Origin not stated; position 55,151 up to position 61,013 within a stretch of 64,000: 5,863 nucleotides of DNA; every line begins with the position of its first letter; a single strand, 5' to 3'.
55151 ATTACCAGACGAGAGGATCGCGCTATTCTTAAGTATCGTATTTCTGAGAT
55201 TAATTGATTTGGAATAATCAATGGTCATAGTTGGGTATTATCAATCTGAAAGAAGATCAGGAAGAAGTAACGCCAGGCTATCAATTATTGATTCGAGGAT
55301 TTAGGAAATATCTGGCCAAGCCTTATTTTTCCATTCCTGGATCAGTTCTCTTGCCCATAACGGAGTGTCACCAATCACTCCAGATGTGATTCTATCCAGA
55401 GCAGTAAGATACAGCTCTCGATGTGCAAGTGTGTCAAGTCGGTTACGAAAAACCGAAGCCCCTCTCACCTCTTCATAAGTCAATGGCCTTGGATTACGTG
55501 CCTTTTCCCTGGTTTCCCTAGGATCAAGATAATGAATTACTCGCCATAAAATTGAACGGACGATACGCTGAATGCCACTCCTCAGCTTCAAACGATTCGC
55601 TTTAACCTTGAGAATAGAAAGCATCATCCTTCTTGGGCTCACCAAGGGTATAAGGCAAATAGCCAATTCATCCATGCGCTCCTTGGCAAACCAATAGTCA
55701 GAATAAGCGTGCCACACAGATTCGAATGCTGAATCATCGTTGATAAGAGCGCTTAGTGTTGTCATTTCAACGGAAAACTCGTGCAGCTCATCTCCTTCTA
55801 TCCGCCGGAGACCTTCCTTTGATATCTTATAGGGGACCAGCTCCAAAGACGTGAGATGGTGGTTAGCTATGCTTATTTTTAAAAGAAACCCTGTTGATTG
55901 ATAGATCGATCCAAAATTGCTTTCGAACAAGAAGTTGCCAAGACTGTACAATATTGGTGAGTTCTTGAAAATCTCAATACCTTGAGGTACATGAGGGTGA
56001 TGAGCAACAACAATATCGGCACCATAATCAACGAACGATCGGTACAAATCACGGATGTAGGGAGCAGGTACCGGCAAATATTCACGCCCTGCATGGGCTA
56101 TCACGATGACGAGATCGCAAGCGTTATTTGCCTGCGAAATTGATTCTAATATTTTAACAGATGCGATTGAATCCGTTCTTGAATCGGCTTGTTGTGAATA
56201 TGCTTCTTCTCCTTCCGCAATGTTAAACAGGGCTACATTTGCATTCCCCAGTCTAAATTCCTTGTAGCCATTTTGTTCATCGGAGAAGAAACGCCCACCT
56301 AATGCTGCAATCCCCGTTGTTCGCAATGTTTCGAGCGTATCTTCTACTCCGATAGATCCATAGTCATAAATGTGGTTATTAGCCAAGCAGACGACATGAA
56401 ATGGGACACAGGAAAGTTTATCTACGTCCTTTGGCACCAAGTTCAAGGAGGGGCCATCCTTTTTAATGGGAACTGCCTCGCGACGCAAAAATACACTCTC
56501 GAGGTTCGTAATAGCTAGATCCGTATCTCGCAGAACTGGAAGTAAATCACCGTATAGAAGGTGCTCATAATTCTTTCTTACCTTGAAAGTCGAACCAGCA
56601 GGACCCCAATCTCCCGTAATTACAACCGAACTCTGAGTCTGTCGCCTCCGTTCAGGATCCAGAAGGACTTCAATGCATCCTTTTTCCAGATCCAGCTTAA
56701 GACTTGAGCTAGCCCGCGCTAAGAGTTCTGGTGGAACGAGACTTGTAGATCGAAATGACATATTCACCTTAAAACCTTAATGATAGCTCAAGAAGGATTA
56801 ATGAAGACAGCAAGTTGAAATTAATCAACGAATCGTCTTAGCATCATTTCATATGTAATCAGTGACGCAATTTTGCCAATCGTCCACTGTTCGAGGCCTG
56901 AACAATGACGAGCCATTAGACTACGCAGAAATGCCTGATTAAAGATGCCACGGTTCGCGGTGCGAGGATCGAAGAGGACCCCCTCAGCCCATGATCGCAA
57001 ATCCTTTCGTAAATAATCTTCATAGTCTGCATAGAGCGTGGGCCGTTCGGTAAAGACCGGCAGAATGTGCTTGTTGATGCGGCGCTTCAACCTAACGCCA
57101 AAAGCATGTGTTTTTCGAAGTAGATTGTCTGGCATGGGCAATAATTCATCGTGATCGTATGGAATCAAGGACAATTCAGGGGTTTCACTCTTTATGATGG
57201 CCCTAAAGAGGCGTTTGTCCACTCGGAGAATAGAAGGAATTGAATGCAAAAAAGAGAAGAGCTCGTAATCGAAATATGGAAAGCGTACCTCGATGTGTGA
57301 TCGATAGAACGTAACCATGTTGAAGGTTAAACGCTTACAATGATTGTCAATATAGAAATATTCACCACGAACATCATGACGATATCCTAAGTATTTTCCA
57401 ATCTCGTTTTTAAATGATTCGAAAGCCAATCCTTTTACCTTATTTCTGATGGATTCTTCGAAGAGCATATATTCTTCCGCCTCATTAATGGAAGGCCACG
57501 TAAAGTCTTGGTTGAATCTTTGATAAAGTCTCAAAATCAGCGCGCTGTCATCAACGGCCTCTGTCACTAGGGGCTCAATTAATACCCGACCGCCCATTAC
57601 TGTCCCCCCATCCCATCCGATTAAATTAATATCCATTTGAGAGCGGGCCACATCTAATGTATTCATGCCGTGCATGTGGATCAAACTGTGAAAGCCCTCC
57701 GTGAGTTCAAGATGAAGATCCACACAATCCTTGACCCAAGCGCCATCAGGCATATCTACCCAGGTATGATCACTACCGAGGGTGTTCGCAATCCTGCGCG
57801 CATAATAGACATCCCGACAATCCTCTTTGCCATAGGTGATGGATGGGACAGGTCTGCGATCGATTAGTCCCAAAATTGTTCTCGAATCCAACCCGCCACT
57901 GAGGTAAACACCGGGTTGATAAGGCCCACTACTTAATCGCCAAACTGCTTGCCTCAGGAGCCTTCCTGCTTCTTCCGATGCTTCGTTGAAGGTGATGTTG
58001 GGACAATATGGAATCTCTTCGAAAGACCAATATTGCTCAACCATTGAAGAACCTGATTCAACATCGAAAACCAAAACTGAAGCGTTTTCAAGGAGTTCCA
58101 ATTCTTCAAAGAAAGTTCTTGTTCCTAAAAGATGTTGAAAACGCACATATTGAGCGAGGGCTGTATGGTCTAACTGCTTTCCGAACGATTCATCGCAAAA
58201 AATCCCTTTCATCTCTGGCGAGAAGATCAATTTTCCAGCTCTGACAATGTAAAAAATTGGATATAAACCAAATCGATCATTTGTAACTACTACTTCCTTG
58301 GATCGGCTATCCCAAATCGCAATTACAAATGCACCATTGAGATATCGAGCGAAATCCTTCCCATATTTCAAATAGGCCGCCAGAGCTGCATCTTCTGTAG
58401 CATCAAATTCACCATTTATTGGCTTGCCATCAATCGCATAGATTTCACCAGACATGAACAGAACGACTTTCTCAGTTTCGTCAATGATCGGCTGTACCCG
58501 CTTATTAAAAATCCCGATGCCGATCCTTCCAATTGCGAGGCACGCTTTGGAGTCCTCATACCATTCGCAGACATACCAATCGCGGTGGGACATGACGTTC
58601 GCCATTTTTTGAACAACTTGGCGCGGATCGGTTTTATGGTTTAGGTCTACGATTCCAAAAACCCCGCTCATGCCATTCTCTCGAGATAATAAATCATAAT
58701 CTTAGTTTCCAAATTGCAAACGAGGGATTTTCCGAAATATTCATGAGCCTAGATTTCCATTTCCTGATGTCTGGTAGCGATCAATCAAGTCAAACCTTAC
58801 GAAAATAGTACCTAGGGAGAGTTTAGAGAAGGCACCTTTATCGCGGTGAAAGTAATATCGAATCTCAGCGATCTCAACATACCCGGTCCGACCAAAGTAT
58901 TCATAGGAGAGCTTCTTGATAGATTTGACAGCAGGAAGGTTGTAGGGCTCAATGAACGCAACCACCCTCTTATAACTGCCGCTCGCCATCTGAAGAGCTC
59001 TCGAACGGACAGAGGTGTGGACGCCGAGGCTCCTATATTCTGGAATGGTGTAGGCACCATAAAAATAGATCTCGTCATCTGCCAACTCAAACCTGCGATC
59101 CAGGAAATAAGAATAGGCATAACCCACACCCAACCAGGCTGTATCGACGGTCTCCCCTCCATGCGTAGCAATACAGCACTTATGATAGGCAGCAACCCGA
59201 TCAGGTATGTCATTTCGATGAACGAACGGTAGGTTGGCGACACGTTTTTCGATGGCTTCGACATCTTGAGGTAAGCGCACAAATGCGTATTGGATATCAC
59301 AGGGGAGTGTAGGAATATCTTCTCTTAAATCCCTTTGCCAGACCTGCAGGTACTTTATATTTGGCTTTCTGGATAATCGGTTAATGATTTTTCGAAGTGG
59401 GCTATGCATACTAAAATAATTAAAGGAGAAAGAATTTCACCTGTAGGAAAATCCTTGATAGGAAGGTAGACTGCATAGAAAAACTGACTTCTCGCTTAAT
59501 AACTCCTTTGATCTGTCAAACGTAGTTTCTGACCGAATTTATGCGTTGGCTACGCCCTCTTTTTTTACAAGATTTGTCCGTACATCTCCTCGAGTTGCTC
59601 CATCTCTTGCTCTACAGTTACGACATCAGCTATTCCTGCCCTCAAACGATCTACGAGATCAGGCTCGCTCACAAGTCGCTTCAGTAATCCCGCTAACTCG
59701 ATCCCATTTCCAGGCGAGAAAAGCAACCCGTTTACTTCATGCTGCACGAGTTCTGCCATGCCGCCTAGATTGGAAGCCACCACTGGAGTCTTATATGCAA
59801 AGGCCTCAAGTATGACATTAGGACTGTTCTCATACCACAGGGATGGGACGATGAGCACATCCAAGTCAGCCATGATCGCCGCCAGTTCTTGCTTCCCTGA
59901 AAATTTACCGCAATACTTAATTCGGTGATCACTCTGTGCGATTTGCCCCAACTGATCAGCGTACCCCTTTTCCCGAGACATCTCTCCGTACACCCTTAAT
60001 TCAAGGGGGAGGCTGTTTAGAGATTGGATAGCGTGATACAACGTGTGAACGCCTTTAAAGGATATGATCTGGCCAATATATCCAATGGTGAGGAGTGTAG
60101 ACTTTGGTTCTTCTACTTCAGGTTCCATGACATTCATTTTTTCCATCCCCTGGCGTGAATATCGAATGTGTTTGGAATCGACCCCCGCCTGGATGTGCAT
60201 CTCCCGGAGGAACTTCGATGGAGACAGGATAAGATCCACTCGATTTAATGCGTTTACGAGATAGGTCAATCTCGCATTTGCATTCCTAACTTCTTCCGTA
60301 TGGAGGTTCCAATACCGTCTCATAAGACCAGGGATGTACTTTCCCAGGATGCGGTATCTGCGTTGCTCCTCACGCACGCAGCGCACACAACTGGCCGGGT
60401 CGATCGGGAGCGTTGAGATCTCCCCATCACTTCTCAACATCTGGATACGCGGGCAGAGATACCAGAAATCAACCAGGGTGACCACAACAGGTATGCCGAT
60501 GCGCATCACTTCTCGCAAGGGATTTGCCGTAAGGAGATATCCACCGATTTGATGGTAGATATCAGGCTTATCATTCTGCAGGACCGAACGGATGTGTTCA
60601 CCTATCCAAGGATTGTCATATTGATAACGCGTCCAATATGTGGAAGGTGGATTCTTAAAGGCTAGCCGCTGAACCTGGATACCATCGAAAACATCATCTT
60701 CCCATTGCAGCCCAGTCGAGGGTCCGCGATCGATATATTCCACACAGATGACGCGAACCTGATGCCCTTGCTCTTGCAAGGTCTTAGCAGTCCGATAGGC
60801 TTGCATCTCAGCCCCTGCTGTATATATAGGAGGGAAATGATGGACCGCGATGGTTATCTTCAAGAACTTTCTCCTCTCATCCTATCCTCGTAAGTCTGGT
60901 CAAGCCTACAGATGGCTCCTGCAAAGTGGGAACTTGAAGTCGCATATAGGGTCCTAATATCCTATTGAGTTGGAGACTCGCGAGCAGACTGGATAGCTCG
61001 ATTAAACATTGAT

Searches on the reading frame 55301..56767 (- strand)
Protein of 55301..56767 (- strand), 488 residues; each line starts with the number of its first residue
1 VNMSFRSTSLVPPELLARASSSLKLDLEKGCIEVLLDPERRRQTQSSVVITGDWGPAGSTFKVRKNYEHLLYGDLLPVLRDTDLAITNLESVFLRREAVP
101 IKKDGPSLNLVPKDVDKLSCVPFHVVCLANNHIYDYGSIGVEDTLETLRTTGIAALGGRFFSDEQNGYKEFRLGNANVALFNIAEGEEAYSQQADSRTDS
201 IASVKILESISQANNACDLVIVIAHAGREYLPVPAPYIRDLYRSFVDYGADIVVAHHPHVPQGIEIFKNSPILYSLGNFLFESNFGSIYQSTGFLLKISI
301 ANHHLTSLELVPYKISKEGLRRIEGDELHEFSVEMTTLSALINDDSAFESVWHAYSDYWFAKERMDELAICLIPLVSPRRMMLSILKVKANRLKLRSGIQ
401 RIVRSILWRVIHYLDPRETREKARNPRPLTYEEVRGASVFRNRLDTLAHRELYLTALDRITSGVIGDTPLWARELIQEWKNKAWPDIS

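Call 18: search_protein_families(library=pfam, proteins=[window:55301-56767:-], max_evalue=0.001)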
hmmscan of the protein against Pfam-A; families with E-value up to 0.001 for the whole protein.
window:55301-56767:- (488 aa): 1 family
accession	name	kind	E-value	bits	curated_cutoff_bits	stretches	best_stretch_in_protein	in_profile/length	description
PF09587.15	PGA_cap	-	6e-50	170.5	27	1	66-282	24-254/255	Bacterial capsule synthesis protein PGA_cap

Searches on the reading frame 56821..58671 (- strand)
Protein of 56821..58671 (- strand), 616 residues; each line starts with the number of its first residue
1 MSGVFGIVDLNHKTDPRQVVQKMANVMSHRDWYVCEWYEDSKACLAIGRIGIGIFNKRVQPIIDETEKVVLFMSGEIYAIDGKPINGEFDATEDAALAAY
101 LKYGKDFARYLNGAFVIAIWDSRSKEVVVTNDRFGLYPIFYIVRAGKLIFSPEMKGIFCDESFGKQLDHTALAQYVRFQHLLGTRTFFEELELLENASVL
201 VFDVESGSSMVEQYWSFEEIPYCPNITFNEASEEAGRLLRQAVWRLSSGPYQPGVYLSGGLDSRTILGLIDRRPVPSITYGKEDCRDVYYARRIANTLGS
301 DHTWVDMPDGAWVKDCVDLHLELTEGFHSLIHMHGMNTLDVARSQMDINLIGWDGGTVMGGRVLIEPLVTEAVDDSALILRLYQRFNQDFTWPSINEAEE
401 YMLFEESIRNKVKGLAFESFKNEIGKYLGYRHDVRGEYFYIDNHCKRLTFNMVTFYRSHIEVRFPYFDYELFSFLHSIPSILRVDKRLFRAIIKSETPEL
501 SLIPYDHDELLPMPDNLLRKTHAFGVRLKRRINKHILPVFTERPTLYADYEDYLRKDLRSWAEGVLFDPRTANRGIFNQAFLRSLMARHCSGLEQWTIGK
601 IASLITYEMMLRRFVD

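Call 18: search_protein_families(library=pfam, proteins=[window:56821-58671:-], max_evalue=0.001)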
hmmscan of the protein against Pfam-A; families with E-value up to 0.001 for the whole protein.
window:56821-58671:- (616 aa): 3 families
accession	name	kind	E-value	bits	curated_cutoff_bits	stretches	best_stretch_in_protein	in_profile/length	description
PF00733.27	Asn_synthase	-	4.4e-17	63.2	21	1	237-310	4-82/354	Asparagine synthase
PF13537.11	GATase_7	-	2.2e-15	57.2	25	1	57-157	11-121/123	Glutamine amidotransferase domain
PF13522.11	GATase_6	-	9.7e-11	42.2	27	1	56-151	26-128/130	Glutamine amidotransferase domain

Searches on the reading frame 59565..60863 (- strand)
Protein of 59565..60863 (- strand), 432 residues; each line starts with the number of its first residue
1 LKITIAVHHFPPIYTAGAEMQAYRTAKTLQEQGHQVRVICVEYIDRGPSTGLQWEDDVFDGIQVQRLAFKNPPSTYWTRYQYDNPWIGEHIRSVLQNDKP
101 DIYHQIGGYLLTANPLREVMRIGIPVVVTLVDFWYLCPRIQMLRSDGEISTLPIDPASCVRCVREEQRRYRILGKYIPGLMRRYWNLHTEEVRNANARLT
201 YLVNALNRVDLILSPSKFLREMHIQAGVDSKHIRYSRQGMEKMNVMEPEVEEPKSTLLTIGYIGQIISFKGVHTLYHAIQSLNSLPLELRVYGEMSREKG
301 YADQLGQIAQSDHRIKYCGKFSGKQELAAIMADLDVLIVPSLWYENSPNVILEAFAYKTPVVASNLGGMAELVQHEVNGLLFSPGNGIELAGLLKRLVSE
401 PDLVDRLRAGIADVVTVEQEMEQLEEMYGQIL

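Call 19: search_protein_families(library=pfam, proteins=[window:59565-60863:-], max_evalue=0.001)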
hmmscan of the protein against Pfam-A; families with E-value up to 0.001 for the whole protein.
window:59565-60863:- (432 aa): 5 families
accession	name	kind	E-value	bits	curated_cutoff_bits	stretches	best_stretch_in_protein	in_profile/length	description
PF13692.12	Glyco_trans_1_4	-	1.7e-26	93.6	27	1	259-399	3-141/142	Glycosyl transferases group 1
PF00534.26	Glycos_transf_1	-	5.2e-23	81.9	26.4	1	252-408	10-166/172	Glycosyl transferases group 1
PF13439.12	Glyco_transf_4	-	8.2e-12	45.9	28.5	1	17-234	3-160/170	Glycosyltransferase Family 4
PF13579.12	Glyco_trans_4_4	-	1.7e-10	41.9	29.7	1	17-146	2-103/158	Glycosyl transferase 4-like domain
PF20706.3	GT4-conflict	-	1.8e-05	24.4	26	1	247-380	187-327/385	Family 4 Glycosyltransferase in conflict systems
